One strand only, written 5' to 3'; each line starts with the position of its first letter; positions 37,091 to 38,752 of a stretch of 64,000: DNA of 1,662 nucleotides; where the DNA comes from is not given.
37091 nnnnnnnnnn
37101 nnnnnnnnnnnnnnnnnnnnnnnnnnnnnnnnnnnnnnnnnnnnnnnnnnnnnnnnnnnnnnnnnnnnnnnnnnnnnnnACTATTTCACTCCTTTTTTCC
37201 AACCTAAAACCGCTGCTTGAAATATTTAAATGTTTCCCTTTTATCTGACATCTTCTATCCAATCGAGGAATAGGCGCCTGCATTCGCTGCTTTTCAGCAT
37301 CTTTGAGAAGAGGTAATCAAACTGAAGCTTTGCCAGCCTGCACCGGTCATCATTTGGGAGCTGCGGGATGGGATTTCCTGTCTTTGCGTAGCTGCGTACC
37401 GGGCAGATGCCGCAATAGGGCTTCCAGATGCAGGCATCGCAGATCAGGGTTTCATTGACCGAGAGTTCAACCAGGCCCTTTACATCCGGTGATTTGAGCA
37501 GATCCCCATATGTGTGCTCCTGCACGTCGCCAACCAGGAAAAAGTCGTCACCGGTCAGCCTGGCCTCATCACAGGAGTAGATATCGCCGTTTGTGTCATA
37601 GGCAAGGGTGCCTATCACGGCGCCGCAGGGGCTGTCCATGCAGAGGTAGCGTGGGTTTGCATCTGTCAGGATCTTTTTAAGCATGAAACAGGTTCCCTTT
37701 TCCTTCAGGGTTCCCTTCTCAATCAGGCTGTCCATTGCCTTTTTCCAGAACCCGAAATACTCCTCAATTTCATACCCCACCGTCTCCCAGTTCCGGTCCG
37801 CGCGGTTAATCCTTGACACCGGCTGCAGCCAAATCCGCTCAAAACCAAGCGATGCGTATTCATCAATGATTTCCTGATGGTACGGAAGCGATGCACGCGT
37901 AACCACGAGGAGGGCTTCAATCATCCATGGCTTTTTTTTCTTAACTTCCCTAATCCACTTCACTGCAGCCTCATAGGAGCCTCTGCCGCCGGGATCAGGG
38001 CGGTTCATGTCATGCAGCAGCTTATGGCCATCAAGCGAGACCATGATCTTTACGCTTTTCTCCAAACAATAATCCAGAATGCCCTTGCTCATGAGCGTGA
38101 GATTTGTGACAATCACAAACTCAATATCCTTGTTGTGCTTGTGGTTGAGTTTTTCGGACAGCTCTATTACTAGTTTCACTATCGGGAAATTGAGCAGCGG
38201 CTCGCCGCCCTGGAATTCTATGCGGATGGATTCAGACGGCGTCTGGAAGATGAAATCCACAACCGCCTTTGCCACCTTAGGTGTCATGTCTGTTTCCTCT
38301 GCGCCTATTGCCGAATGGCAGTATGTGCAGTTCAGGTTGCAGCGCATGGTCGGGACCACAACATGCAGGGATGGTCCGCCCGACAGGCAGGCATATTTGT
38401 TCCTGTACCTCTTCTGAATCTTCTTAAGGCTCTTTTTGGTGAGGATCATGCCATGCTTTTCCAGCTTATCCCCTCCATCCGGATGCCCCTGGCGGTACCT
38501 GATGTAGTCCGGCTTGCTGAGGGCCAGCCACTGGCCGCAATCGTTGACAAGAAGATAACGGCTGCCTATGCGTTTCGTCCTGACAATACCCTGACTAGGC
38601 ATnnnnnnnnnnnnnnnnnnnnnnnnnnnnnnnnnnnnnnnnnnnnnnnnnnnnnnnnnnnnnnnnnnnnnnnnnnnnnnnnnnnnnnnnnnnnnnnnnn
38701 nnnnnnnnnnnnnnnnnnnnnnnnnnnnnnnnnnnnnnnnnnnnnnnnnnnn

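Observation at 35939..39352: Paired radical-SAM peptide-maturation operon with a translationally coupled 70-aa peptide and two paralogous small proteins (divergent Hxs-like system)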

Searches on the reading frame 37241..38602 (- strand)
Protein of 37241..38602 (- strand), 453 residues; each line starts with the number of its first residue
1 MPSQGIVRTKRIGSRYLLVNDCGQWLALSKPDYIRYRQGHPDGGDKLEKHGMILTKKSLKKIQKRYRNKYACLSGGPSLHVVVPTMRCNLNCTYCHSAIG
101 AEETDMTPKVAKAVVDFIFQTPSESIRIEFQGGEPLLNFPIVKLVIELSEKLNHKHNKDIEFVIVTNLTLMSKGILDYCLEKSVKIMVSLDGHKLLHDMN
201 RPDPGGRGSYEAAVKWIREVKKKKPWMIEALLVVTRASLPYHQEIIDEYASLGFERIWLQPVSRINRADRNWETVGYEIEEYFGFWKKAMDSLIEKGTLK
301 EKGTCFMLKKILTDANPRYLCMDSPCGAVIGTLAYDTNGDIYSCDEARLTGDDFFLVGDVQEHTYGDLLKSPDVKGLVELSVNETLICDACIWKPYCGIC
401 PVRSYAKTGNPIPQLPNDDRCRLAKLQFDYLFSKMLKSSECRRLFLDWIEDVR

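Call 3: search_protein_families(library=ncbifam, proteins=[window:37241-38602:-], max_evalue=0.1)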
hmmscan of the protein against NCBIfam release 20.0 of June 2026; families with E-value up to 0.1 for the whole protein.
window:37241-38602:- (453 aa): 71 families (the best 25 are shown)
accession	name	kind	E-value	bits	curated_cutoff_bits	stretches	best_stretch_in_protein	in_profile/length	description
TIGR03978.1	rSAM_paired_1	equivalog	2.3e-116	389.3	370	1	8-449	5-466/466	His-Xaa-Ser system radical SAM maturase HxsB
NF047865.1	rSAM_PapB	equivalog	7.2e-49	166.8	340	1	85-411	10-327/330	PapB family radical SAM/SPASM ranthipeptide maturase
TIGR04064.1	rSAM_nif11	equivalog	5.8e-40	137.4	518.7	1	85-435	85-433/459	nif11-like peptide radical SAM maturase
TIGR03974.1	rSAM_six_Cys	equivalog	9.5e-39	133.5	425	1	46-410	68-426/451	thioether cross-link-forming SCIFF peptide maturase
TIGR03906.1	quino_hemo_SAM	equivalog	2.4e-37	128.7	453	1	85-412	101-426/467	quinohemoprotein amine dehydrogenase maturation protein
NF040492.1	not_ScfB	exception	4.7e-36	124.6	855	1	86-430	103-443/450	ScfB-related radical SAM/SPASM orphan maturase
NF041298.1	rSAM_mat_DynA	equivalog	8.4e-35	120.4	450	1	80-410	3-331/356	dynobactin maturation radical SAM/SPASM protein DynA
TIGR04068.1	rSAM_ocin_clost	equivalog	4e-32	111.7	500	1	85-363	91-388/462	Cys-rich peptide radical SAM maturase CcpM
TIGR03942.1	sulfatase_rSAM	equivalog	2.7e-31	109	349.45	1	85-435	8-357/363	anaerobic sulfatase maturase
TIGR04083.1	rSAM_pep_methan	hypoth_equivalog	7.5e-27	94.2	300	1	81-435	3-343/376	TIGR04083 family peptide-modifying radical SAM enzyme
NF038107.1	rSAM_NF038107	equivalog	9.8e-26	90.5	600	1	60-227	68-240/444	Cys-every-fifth radical SAM/SPASM peptide maturase CefB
TIGR04115.1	rSAM_Cxxx_rpt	equivalog_domain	2.6e-25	89.7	350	1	85-411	9-336/359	radical SAM peptide maturase, CXXX-repeat target family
TIGR04163.1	rSAM_cobopep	equivalog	1.1e-24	87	375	1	81-410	67-397/428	peptide-modifying radical SAM enzyme CbpB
NF035951.1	rSAM_RumMC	equivalog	4.7e-24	84.9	720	1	84-220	118-259/510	RumMC family radical SAM sactipeptide maturase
NF010321.0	PRK13758.1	equivalog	4.4e-23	82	441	1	85-437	12-364/370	anaerobic sulfatase-maturase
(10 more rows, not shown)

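Call 4: search_protein_families(library=pfam, proteins=[window:37241-38602:-], max_evalue=0.1)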
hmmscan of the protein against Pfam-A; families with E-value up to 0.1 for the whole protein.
window:37241-38602:- (453 aa): 2 families
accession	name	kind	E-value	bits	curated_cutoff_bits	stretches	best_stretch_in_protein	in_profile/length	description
PF04055.27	Radical_SAM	-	8.6e-14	52.5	29.5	1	82-223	1-139/166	Radical SAM superfamily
PF13353.11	Fer4_12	-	6.7e-06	26.9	22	1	77-210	4-132/137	4Fe-4S single cluster domain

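Call 11: find_encoding_contigs(protein=window:37241-38602:-, flank=6000, max_places=6)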
Protein window:37241-38602:- (453 aa): no gene with exactly this product is on record in the collection.

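Call 13: find_related_loci(query=window:37241-38602:-, collection=genome_contigs, flank=6000)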
Query window:37241-38602:- (453 aa) in genome_contigs; peptide patterns used: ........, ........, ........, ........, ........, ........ (x = any residue, [..] = any of these).
40 stretches matched a pattern, but none encodes a relative of the query by tblastn (E <= 1e-3).

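Call 14: find_homologous_proteins(query=window:37241-38602:-, max_evalue=1e-20)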
Query window:37241-38602:- (453 aa): 972 proteins with E <= 1e-20 among 4782 candidates; the best 120 are listed.
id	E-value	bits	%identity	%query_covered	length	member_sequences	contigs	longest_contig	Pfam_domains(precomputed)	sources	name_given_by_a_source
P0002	0.0e+0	1068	100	100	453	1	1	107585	PF04055.28,PF13353.12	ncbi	ncbi:MAG: His-Xaa-Ser system radical SAM maturase HxsB [archaeon]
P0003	1.7e-142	494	48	98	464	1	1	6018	PF13186.12,PF04055.28,PF13353.12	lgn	-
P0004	8.7e-141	488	49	98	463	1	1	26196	PF04055.28,PF13353.12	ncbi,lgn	-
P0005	9.6e-130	452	47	98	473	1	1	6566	PF13186.12,PF04055.28,PF13353.12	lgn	-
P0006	1.7e-126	441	47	98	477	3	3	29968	PF04055.28,PF13353.12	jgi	-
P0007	6.0e-126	439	45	98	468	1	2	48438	PF13186.12,PF04055.28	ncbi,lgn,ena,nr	ncbi:MAG: His-Xaa-Ser system radical SAM maturase HxsB [Nanoarchaeota archaeon]|nr:His-Xaa-Ser syste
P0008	7.8e-126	439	45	94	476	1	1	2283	PF04055.28,PF13353.12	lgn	-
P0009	1.8e-125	438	46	96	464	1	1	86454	PF04055.28,PF13353.12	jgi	jgi:His-Xaa-Ser system radical SAM maturase HxsB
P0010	3.3e-125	437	45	96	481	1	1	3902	PF04055.28,PF13353.12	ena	-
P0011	1.9e-124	434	46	96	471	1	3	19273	PF04055.28,PF13353.12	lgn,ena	-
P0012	3.7e-124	433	43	98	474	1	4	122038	PF13186.12,PF04055.28,PF13353.12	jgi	-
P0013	4.1e-124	433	45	96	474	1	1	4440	PF04055.28,PF13353.12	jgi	jgi:His-Xaa-Ser system radical SAM maturase HxsB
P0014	5.5e-124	433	44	99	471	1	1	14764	PF04055.28,PF13353.12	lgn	-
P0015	5.7e-124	433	46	98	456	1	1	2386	PF04055.28,PF13353.12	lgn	-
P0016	7.9e-124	432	45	96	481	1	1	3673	PF04055.28,PF13353.12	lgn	-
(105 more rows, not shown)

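Call 15: find_encoding_contigs(protein=P0004, flank=5000, max_places=2)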
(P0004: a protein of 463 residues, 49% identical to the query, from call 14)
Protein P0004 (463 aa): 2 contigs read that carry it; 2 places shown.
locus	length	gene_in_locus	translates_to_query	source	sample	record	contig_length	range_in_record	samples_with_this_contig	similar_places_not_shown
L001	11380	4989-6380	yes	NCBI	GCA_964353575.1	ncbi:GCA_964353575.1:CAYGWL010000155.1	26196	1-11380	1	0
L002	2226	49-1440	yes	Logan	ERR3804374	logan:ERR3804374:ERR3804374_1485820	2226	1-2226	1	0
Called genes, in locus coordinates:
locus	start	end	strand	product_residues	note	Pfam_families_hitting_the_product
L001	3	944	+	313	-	?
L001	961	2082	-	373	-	PF01551:Peptidase_M23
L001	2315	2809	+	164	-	-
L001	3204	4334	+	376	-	PF01478:Peptidase_A24 (weak), PF06819:Arc_PepC, PF06847:Arc_PepC_II (weak)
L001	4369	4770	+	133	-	PF27806:HxsD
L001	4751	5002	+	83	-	-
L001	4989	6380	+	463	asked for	PF13353:Fer4_12, PF04055:Radical_SAM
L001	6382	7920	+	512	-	PF04055:Radical_SAM, PF13353:Fer4_12 (weak)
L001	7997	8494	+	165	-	-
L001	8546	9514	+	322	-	-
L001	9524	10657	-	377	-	-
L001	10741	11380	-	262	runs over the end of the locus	PF19289:PmbA_TldD_3rd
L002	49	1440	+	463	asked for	PF13353:Fer4_12, PF04055:Radical_SAM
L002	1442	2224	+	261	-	?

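Call 16: find_encoding_contigs(protein=P0003, flank=5000, max_places=2)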
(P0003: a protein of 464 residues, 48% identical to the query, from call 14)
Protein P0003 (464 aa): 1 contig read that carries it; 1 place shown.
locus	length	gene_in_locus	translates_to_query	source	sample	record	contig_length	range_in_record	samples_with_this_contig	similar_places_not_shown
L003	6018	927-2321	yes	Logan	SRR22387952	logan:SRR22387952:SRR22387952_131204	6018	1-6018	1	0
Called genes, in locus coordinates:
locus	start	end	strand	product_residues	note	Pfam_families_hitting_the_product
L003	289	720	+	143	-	PF27806:HxsD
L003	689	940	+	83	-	-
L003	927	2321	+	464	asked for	PF13353:Fer4_12, PF04055:Radical_SAM, PF13186:SPASM (weak)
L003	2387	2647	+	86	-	PF04014:MazE_antitoxin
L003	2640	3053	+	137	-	PF01850:PIN (weak), PF13470:PIN_3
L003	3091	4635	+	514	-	PF04055:Radical_SAM, PF13353:Fer4_12, PF13186:SPASM (weak)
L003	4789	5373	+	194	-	-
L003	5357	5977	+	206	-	-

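Call 17: find_encoding_contigs(protein=P0007, flank=5000, max_places=2)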
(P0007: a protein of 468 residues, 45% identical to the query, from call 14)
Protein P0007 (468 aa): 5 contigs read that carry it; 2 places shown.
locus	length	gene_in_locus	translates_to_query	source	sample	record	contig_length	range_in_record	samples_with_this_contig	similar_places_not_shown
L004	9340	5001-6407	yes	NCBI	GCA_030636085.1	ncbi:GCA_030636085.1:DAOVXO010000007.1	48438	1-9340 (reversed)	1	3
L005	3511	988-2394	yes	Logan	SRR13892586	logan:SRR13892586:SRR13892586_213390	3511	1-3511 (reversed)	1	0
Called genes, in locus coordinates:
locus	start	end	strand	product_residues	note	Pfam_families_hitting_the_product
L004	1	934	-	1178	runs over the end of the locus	PF03833:PolC_DP2_N, PF24844:PolC_DP2_central, PF24846:PolC_DP2_cat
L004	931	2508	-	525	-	PF00149:Metallophos, PF04042:DNA_pol_E_B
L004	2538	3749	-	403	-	PF01637:ATPase_2 (weak), PF13191:AAA_16 (weak), PF00004:AAA, PF05729:NACHT (weak), PF13401:AAA_22, PF22606:Cdc6-ORC-like_ATPase_lid (weak), PF22703:Cdc6_lid, PF09079:WHD_Cdc6, +2 more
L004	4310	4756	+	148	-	PF27806:HxsD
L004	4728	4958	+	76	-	-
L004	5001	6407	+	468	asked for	PF04055:Radical_SAM, PF13186:SPASM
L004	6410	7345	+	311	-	PF04055:Radical_SAM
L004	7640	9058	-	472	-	-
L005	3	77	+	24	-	?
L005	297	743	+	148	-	PF27806:HxsD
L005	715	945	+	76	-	-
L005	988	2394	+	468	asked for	PF04055:Radical_SAM, PF13186:SPASM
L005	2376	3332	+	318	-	PF04055:Radical_SAM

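Call 22: search_protein_families(library=ncbifam, proteins=[L001:6382-7920:+, L004:6410-7345:+, L001:7997-8494:+, L001:4369-4770:+, L001:4751-5002:+, L004:4310-4756:+, L004:4728-4958:+], max_evalue=0.01)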
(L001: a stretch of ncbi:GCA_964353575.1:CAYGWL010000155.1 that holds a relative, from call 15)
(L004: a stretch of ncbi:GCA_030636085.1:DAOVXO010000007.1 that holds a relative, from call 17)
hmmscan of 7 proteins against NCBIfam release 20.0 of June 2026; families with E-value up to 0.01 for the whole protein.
L001:6382-7920:+ (512 aa): 69 families (the best 25 are shown)
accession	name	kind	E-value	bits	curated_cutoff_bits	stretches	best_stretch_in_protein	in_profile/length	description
NF047865.1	rSAM_PapB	equivalog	2.9e-70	237.1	340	1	3-318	2-328/330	PapB family radical SAM/SPASM ranthipeptide maturase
TIGR03906.1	quino_hemo_SAM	equivalog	1.2e-53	182.4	453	1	3-315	93-423/467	quinohemoprotein amine dehydrogenase maturation protein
NF040492.1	not_ScfB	exception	1.9e-52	178.6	855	1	6-333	97-442/450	ScfB-related radical SAM/SPASM orphan maturase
TIGR03974.1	rSAM_six_Cys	equivalog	5.8e-50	170.5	425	1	4-332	97-442/451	thioether cross-link-forming SCIFF peptide maturase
TIGR04064.1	rSAM_nif11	equivalog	4e-48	164.3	518.7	1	2-342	76-436/459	nif11-like peptide radical SAM maturase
TIGR04068.1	rSAM_ocin_clost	equivalog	1.3e-42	146.3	500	2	2-122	82-207/462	Cys-rich peptide radical SAM maturase CcpM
TIGR04115.1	rSAM_Cxxx_rpt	equivalog_domain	2.9e-34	119.1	350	1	6-315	4-334/359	radical SAM peptide maturase, CXXX-repeat target family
TIGR03978.1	rSAM_paired_1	equivalog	5.5e-29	101.2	370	1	6-343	84-452/466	His-Xaa-Ser system radical SAM maturase HxsB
TIGR04084.1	rSAM_AF0577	subfamily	4.7e-28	98.1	225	1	9-306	2-285/347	TIGR04084 family radical SAM/SPASM domain-containing protein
TIGR04148.1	GG_samocin_CFB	equivalog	2.2e-26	93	300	1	3-145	16-173/411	radical SAM peptide maturase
NF035951.1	rSAM_RumMC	equivalog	2.8e-22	79.1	720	1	3-140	111-257/510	RumMC family radical SAM sactipeptide maturase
TIGR04280.1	geopep_mat_rSAM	hypoth_equivalog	2.4e-20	72.9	400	1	4-103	84-186/428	geopeptide radical SAM maturase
NF038170.1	lachnocin_rSAM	equivalog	1.4e-19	70.3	550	1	3-302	75-391/440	lachnocin radical SAM maturase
TIGR03942.1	sulfatase_rSAM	equivalog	5.7e-19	68.4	349.45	1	11-317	8-335/363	anaerobic sulfatase maturase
TIGR04163.1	rSAM_cobopep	equivalog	3.3e-18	65.7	375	1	2-317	62-398/428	peptide-modifying radical SAM enzyme CbpB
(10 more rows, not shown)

L004:6410-7345:+ (311 aa): 53 families (the best 25 are shown)
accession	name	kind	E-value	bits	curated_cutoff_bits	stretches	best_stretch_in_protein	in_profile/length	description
NF038332.1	rSAM_rare_HxsC4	exception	1.3e-47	162.6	500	1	6-307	18-333/335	radical SAM protein HxsC4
TIGR03977.1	rSAM_pair_HxsC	equivalog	2.7e-27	95.4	267.9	1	11-237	34-253/292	His-Xaa-Ser system radical SAM maturase HxsC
TIGR02668.1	moaA_archaeal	equivalog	3.5e-21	75.5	325.25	1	6-187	14-190/303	GTP 3',8-cyclase MoaA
TIGR04545.1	rSAM_ahbD_hemeb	equivalog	4.8e-21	75.6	500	1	8-181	6-173/339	heme b synthase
TIGR04054.1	rSAM_NirJ1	equivalog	7.2e-20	70.9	650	1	10-181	44-208/387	putative heme d1 biosynthesis radical SAM protein NirJ1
TIGR04053.2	TIGR04053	equivalog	7.2e-19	68.3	395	1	11-181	17-184/366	TIGR04053 family radical SAM/SPASM domain-containing protein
NF045574.1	sacti_mat_StsB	exception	1.3e-18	67.1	625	1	12-185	106-271/466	StsB family radical SAM/SPASM domain sactipeptide maturase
NF001199.0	PRK00164.2-1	equivalog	1.5e-18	67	231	1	6-173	16-178/308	GTP 3',8-cyclase MoaA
TIGR04546.1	rSAM_ahbC_deAc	equivalog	2.2e-18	66.3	650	1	11-179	48-209/390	12,18-didecarboxysiroheme deacetylase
TIGR04055.1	rSAM_NirJ2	equivalog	1.5e-17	64.1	500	1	11-182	9-173/326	putative heme d1 biosynthesis radical SAM protein NirJ2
TIGR04250.1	SCM_rSAM_ScmE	equivalog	4.3e-17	62.1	400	1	5-172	6-167/358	SynChlorMet cassette radical SAM/SPASM protein ScmE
TIGR02666.1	moaA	equivalog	5.1e-17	61.8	284.05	1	11-176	19-186/336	GTP 3',8-cyclase MoaA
TIGR04251.1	SCM_rSAM_ScmF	equivalog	5.4e-16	58.9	400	1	9-187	11-188/353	SynChlorMet cassette radical SAM/SPASM protein ScmF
TIGR04466.1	rSAM_BlsE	equivalog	7.6e-16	58.5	400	1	4-180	5-172/327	cytosylglucuronate decarboxylase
TIGR04051.1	rSAM_NirJ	equivalog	9.3e-16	57.7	515.45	1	11-181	11-174/354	heme d1 biosynthesis radical SAM protein NirJ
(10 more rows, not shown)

L001:7997-8494:+ (165 aa): 1 family
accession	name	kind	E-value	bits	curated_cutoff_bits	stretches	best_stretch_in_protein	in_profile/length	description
NF038309.1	HisXaaSer_A3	equivalog_domain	7.7e-08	32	65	1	5-35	2-32/81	His-Xaa-Ser repeat protein HxsA3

L001:4369-4770:+ (133 aa): 1 family
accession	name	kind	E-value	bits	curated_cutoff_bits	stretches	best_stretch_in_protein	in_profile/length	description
TIGR03976.1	chp_LLNDYxLRE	equivalog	3e-12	46.7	50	1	28-108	3-84/90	His-Xaa-Ser system protein HxsD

L001:4751-5002:+ (83 aa): 2 families
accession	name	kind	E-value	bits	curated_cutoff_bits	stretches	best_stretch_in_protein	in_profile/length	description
NF038315.1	HxsD_rel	equivalog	3.1e-08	33.7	41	1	18-78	4-61/62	HxsD-like protein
TIGR03976.1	chp_LLNDYxLRE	equivalog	0.0025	18.1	50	1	17-75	1-60/90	His-Xaa-Ser system protein HxsD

L004:4310-4756:+ (148 aa): 1 family
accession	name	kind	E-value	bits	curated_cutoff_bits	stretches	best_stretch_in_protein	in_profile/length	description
TIGR03976.1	chp_LLNDYxLRE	equivalog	1.8e-14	53.9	50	1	24-104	2-84/90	His-Xaa-Ser system protein HxsD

L004:4728-4958:+ (76 aa): 2 families
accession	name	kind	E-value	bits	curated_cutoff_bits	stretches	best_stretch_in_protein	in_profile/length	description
NF038315.1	HxsD_rel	equivalog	2.9e-17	62.6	41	1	14-75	2-62/62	HxsD-like protein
TIGR03976.1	chp_LLNDYxLRE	equivalog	0.0036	17.6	50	1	16-68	2-57/90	His-Xaa-Ser system protein HxsD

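Call 33: find_related_loci(query=A1, collection=genome_contigs, flank=6000)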
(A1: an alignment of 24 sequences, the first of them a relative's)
Query A1 (453 aa) in genome_contigs; peptide patterns used: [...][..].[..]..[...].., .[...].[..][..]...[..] (x = any residue, [..] = any of these).
600 stretches matched a pattern (row limit reached: there are more); 576 encode a relative of the query (tblastn E <= 1e-3); the best 80 are kept; 80 distinct loci.
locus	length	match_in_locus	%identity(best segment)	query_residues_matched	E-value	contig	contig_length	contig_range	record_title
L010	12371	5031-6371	49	7-449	3e-144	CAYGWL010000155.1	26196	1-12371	MAG TPA_asm: uncultured Methanosarcinales archaeon isolate ERP119294_co2_8 genome assembly, contig: k141_868851, whole g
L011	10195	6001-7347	45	8-450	5e-131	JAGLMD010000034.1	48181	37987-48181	MAG: Nanoarchaeota archaeon isolate RS_5_44 ROV157_5.bin.44.fa_34, whole genome shotgun sequence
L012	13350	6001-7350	47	4-448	8e-130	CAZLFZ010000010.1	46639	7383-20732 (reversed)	MAG TPA_asm: uncultured archaeon isolate binchicken_co262_246 genome assembly, contig: NODE_607_length_46639_cov_12.0168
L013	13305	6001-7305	45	7-436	1e-123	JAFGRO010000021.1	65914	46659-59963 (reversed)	MAG: Candidatus Woesearchaeota archaeon isolate Zod_Metabat.833 k87_3398976, whole genome shotgun sequence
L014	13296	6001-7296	46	8-436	2e-123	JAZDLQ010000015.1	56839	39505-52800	MAG: archaeon isolate MEGAHIT-group-0.609 k141_13936051, whole genome shotgun sequence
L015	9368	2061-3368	44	5-436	3e-123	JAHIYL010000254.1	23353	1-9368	MAG: Nanoarchaeota archaeon isolate Modern_marine.mb.116 Modern_marine.mb.116_k141_2238010, whole genome shotgun sequenc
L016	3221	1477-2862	42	8-450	1e-125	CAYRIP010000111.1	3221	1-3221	MAG TPA_asm: uncultured archaeon isolate SRP214966_co2_17 genome assembly, contig: NODE_68465_length_3221_cov_3.118130,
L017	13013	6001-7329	43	5-451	2e-121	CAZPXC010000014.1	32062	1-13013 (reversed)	MAG TPA_asm: uncultured Methanosarcinales archaeon isolate binchicken_co151_549 genome assembly, contig: NODE_1786_lengt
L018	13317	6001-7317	44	4-449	6e-121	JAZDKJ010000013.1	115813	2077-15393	MAG: Candidatus Woesearchaeota archaeon isolate MEGAHIT-group-0.53 k141_11546981, whole genome shotgun sequence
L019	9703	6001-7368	43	8-449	1e-120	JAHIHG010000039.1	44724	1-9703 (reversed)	MAG: Nanoarchaeota archaeon isolate KR11_N3.mb.40 KR11_N3.mb.40_k141_84238, whole genome shotgun sequence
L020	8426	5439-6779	44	7-448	3e-120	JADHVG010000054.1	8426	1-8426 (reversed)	MAG: Candidatus Woesearchaeota archaeon isolate BS150m-G66 BS-150m-C8008, whole genome shotgun sequence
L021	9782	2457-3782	43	8-448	2e-119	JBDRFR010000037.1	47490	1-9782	MAG: Nanoarchaeota archaeon isolate MEGAHIT-group-1.382 k141_1912356, whole genome shotgun sequence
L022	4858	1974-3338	43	5-450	6e-120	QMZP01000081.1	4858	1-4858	MAG: Candidatus Aenigmatarchaeota archaeon isolate B8_G16 B8_Guay16_scaffold_19753, whole genome shotgun sequence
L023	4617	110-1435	43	8-453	2e-120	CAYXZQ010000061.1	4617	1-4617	MAG TPA_asm: uncultured Methanosarcinales archaeon isolate SRP214966_co3_191 genome assembly, contig: NODE_38491_length_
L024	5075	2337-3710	41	8-451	6e-119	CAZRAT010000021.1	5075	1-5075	MAG TPA_asm: Candidatus Woesearchaeota archaeon isolate binchicken_co243_184 genome assembly, contig: NODE_16613_length_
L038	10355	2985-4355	41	8-449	2e-113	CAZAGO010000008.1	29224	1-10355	MAG TPA_asm: Candidatus Woesearchaeota archaeon isolate SRP239243_co2_438 genome assembly, contig: NODE_2365_length_2922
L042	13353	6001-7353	41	8-451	5e-112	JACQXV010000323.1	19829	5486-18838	MAG: Candidatus Woesearchaeota archaeon isolate NC_groundwater_1524_Pr4_B-0.1um_47_4 SR1-18-B1_scaffold_578836, whole ge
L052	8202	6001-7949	42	6-449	3e-109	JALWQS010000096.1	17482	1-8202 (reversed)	MAG: Candidatus Woesearchaeota archaeon isolate M2_metabat1_scaf2bin.081 M2_NODE_3495_length_17482_cov_2.415788, whole g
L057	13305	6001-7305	41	8-431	3e-108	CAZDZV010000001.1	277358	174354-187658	MAG TPA_asm: uncultured Methanosarcinales archaeon isolate SRP141376_co2_275 genome assembly, contig: NODE_38_length_277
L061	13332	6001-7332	40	17-453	3e-107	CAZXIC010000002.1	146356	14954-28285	MAG TPA_asm: uncultured archaeon isolate SRP323688_co1_45 genome assembly, contig: NODE_206_length_146356_cov_8.102200,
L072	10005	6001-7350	40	11-451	3e-105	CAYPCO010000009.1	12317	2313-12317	MAG TPA_asm: uncultured archaeon isolate binchicken_co6_493 genome assembly, contig: NODE_6054_length_12317_cov_4.060594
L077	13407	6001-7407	37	1-449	1e-104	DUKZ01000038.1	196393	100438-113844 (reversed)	MAG TPA_asm: Candidatus Woesearchaeota archaeon isolate UBA9989 contig_3246, whole genome shotgun sequence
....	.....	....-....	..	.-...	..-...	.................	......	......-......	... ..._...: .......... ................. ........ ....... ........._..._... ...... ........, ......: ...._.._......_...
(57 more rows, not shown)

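Call 45: search_protein_families(library=padloc, proteins=[window:37241-38602:-], max_evalue=0.01)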
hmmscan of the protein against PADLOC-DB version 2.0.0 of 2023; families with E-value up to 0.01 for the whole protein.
window:37241-38602:- (453 aa): 2 families
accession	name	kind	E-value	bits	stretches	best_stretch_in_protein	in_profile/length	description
PDLC02903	pVip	-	6.2e-12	43.5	1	85-236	7-147/257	Viperins not associated with kinases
PDLC02904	pVip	-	3.4e-11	41.2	1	85-220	10-136/262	Viperins associated with kinases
